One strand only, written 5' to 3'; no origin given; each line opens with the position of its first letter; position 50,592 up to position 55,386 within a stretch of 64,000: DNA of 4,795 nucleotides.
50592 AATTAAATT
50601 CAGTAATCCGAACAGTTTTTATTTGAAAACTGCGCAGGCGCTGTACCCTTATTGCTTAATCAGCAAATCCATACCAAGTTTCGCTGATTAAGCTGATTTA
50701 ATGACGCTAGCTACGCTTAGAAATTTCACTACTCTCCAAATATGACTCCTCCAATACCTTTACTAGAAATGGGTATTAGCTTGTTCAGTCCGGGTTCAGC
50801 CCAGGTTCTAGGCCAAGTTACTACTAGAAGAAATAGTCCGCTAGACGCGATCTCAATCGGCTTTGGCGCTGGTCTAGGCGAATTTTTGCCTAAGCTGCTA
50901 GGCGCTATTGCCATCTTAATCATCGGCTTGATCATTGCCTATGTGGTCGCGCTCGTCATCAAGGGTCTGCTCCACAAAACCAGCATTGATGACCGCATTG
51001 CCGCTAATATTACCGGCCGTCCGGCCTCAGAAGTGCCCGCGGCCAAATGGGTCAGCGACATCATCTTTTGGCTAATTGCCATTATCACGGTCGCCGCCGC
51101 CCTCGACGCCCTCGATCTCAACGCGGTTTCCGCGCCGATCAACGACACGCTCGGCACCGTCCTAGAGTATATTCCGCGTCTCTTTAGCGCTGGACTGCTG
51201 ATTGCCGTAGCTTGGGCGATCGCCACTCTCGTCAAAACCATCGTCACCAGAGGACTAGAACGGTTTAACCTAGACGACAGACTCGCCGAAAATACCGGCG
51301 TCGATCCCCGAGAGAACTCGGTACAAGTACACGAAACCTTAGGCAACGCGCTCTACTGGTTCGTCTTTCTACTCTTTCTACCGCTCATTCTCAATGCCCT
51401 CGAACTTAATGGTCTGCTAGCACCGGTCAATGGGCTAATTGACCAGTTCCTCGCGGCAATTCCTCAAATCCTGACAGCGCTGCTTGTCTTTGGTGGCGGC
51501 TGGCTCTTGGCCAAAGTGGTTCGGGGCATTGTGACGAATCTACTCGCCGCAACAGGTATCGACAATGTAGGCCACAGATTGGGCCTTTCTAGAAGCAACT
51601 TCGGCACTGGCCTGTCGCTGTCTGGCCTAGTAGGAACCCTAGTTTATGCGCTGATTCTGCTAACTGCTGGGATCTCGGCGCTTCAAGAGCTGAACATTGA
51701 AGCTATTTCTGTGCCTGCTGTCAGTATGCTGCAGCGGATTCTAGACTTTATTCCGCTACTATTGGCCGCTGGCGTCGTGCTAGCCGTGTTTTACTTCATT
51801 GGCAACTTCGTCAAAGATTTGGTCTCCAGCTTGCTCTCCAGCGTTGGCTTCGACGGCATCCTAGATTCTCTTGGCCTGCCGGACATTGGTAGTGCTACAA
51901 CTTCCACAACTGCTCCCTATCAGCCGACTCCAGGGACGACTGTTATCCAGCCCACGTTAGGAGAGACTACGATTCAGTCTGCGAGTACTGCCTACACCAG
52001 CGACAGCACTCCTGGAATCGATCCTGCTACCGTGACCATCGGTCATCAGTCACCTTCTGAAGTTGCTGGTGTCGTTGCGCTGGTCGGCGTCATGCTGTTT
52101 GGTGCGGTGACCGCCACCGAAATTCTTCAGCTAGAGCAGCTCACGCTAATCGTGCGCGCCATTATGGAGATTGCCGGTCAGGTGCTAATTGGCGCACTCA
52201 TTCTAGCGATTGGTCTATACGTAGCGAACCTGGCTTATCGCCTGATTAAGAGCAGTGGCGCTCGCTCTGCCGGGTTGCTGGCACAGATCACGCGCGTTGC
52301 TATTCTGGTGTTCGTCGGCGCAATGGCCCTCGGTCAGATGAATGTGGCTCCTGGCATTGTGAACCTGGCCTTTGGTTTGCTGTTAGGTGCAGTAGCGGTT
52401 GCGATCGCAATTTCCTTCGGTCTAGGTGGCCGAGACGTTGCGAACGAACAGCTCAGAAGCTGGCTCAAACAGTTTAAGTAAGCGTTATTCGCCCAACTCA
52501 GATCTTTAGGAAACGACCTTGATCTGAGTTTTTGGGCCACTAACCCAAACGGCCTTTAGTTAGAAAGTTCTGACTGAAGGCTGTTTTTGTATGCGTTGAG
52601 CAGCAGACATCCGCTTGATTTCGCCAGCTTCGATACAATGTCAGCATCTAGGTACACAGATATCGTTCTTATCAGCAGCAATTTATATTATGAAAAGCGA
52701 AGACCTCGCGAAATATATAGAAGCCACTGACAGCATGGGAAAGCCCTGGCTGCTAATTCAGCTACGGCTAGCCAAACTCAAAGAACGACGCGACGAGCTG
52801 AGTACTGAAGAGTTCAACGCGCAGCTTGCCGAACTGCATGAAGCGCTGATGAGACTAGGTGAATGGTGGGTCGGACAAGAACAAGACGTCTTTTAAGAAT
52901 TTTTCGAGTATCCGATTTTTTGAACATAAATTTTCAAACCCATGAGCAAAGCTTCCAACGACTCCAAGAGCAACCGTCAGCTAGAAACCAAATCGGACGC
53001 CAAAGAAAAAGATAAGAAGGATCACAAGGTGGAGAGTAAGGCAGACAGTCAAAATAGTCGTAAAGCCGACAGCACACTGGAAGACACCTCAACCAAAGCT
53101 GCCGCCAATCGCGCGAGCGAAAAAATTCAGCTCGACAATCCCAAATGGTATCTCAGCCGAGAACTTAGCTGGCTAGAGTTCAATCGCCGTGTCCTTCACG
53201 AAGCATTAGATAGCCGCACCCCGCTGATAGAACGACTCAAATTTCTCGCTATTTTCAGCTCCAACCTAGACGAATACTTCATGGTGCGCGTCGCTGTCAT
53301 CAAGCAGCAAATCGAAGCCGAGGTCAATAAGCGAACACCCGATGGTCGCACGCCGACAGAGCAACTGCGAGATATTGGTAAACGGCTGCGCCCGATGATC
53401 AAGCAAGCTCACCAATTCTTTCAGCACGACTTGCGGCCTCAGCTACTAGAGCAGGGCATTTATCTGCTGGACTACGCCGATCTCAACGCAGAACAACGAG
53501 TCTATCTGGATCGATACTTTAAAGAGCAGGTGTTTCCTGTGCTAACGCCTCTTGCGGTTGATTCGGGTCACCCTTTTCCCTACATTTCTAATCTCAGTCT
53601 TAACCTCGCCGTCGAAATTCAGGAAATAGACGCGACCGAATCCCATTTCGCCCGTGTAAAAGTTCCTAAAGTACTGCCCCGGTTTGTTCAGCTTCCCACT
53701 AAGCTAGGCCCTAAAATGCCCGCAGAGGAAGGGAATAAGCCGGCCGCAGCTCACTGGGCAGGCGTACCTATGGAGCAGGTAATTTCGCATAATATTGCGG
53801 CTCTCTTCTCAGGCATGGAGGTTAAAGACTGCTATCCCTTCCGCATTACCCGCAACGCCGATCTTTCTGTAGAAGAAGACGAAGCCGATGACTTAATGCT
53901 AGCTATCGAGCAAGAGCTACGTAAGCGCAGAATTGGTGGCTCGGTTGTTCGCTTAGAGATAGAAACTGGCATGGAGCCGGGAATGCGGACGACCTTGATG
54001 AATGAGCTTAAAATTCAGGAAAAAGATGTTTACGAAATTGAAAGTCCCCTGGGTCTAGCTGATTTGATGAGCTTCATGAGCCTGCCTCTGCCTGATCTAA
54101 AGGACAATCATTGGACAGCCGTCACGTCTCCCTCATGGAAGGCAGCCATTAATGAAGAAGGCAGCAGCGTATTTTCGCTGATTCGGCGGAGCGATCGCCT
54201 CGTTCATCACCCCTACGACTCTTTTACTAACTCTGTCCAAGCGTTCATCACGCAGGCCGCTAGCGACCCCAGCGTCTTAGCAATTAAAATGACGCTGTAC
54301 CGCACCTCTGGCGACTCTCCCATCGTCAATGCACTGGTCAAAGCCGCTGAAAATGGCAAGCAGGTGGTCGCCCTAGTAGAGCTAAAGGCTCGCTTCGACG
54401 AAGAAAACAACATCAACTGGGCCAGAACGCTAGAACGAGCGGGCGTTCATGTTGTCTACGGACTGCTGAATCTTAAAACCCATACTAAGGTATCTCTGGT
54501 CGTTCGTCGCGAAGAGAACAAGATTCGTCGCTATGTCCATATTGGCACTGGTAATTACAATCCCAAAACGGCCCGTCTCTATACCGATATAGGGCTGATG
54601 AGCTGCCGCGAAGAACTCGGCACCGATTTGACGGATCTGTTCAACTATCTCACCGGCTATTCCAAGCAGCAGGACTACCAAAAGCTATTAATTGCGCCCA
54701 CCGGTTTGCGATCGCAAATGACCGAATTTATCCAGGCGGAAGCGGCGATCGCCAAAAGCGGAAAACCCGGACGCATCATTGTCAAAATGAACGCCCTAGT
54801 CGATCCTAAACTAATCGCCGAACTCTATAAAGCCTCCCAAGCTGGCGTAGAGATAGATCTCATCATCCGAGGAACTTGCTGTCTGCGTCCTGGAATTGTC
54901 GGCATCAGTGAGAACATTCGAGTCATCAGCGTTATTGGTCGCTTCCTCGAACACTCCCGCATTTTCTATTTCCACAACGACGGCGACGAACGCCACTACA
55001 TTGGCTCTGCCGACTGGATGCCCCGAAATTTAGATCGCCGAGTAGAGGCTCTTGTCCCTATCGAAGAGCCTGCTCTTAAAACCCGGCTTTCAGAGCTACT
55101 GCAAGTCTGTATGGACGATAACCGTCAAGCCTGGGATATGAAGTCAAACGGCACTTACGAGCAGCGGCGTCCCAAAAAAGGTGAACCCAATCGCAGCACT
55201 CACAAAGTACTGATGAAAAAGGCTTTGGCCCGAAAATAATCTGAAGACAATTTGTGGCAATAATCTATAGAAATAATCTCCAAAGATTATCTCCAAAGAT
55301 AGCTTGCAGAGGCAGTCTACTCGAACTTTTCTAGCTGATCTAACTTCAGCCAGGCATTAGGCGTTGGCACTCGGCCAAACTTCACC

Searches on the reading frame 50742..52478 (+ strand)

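Call 58: search_protein_families(library=pfam, proteins=[window:50742-52478:+], max_evalue=0.00001)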
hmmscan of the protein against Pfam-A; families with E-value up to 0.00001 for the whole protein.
window:50742-52478:+ (579 aa): 1 family
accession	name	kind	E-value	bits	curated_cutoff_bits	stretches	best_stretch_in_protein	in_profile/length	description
PF05552.17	MS_channel_1st_1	-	1.2e-46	156.8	22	4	228-275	2-49/50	Mechanosensitive ion channel, conserved TM helix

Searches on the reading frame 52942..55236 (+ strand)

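Call 58: search_protein_families(library=pfam, proteins=[window:52942-55236:+], max_evalue=0.00001)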
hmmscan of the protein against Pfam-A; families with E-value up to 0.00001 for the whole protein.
window:52942-55236:+ (765 aa): 5 families
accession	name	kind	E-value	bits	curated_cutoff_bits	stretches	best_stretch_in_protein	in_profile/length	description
PF17941.7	PP_kinase_C_1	-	2.8e-76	255.2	25.7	1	409-575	1-166/167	Polyphosphate kinase C-terminal domain 1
PF13090.12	PP_kinase_C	-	3.7e-72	241.8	25.8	1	582-751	1-170/172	Polyphosphate kinase C-terminal domain 2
PF02503.22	PP_kinase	-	1.2e-66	224.4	31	1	184-378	1-183/183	Polyphosphate kinase middle domain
PF13089.11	PP_kinase_N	-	1.5e-40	138.2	23.8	1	70-175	1-106/107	Polyphosphate kinase N-terminal domain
PF13091.12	PLDc_2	-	1.4e-12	48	27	0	448-569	12-130/132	PLD-like domain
